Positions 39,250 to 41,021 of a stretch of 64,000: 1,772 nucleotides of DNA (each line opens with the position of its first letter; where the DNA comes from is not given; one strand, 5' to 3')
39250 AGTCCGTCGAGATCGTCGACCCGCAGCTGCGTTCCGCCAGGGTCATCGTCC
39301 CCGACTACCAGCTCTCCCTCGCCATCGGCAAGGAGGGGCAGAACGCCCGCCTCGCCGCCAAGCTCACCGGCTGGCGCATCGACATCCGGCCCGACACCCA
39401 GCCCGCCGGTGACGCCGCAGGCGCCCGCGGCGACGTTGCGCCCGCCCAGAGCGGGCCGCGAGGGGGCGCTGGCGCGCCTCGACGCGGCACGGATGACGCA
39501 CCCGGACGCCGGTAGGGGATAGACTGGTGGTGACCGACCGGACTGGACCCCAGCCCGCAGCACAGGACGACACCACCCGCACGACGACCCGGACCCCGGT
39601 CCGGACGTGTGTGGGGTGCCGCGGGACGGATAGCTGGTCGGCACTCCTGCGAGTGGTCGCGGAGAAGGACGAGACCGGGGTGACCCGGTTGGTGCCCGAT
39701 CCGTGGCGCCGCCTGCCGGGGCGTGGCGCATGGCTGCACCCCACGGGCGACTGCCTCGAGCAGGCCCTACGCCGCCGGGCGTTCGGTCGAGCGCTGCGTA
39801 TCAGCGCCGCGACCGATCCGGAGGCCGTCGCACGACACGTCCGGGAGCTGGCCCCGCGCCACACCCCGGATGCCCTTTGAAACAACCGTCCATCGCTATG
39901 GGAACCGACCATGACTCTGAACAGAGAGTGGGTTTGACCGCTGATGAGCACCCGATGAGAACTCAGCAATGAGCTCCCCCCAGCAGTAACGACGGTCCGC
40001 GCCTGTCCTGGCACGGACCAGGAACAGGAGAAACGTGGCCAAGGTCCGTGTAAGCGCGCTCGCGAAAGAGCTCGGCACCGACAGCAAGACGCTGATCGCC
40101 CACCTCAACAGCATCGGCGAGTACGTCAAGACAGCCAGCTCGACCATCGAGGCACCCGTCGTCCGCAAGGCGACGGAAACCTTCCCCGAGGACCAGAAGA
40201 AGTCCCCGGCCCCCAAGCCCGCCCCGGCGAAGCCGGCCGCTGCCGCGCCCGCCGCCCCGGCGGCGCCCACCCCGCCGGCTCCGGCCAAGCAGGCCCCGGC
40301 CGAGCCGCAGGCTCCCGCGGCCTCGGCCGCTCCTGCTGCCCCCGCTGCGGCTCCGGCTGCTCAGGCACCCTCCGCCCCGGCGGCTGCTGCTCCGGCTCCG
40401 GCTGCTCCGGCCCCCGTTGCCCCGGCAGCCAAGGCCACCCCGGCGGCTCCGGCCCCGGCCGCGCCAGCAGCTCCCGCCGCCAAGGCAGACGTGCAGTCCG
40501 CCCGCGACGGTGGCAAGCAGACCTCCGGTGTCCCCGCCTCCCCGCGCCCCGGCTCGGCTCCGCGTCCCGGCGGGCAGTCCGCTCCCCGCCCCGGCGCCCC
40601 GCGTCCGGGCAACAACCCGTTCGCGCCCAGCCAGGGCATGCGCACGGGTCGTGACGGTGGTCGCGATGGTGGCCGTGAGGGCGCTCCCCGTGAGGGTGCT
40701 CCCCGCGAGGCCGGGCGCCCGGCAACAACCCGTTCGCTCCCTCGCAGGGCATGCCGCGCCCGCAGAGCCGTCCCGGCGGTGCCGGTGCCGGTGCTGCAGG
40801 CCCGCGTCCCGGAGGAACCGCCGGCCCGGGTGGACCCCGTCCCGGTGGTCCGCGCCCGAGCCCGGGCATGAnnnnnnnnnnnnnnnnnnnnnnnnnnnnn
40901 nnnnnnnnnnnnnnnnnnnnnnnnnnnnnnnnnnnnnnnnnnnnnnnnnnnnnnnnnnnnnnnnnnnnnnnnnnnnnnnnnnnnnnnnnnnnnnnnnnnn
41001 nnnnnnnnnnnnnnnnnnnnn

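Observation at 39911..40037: Relay of overlapping micro-ORFs plus a Shine-Dalgarno switch upstream of infB: candidate reinitiation-sensing autoregulator of IF2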

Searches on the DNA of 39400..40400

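Call 3: search_rna_families(source=window, start=39400, end=40400, threshold=evalue, max_evalue=10, show_alignments=3)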
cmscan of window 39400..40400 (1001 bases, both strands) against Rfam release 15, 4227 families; matches with E-value up to 10: 2.
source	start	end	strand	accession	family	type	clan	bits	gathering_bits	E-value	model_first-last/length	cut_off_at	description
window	40139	40197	-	RF01688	Actino-pnp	Cis-reg;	-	17.7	47.7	1.1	1-63/63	no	Actino-pnp RNA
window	40357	40400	+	RF01390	isrG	Gene; sRNA;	-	15.1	100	0.13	1-44/279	3'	isrG Hfq binding RNA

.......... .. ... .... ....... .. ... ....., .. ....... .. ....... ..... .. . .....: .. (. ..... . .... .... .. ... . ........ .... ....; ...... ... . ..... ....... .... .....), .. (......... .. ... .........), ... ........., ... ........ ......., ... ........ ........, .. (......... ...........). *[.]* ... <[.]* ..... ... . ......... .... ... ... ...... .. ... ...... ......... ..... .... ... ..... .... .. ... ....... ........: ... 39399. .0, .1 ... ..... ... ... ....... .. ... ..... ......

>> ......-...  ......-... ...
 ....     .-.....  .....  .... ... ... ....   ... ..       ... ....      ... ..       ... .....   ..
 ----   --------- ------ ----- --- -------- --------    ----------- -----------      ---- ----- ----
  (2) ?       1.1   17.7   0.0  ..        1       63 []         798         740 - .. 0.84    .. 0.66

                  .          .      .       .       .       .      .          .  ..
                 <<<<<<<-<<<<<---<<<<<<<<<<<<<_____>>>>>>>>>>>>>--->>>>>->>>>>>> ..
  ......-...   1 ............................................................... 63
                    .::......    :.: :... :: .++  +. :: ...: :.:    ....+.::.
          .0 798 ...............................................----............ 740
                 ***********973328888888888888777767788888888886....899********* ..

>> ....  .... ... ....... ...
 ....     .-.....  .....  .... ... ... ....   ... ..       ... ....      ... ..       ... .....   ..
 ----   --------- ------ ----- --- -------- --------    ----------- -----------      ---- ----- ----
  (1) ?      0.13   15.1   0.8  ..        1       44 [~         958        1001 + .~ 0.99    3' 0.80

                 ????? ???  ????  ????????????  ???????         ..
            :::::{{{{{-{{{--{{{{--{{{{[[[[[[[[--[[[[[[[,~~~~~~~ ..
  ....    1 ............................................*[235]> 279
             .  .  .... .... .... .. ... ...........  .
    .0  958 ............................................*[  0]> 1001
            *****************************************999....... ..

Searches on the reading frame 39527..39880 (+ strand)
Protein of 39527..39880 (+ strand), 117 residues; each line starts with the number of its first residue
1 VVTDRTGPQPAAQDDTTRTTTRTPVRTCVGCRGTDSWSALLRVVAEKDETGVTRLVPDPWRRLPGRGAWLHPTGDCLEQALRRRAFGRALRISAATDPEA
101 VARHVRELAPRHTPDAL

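Call 5: search_protein_families(library=pfam, proteins=[window:39527-39880:+])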
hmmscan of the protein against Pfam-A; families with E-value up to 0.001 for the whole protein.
window:39527-39880:+ (117 aa): 1 family
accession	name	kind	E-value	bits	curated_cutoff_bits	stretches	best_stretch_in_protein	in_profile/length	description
PF04296.18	YlxR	-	2.1e-20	72.8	26.9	1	26-100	1-68/75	Protein of unknown function (DUF448)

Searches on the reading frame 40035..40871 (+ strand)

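Call 5: search_protein_families(library=pfam, proteins=[window:40035-40871:+])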
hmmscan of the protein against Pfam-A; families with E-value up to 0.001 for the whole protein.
window:40035-40871:+ (278 aa): 1 family
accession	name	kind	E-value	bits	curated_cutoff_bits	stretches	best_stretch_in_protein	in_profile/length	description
PF04760.21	IF2_N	-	2.5e-11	43.6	25.3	1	1-50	1-50/53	Translation initiation factor IF-2, N-terminal region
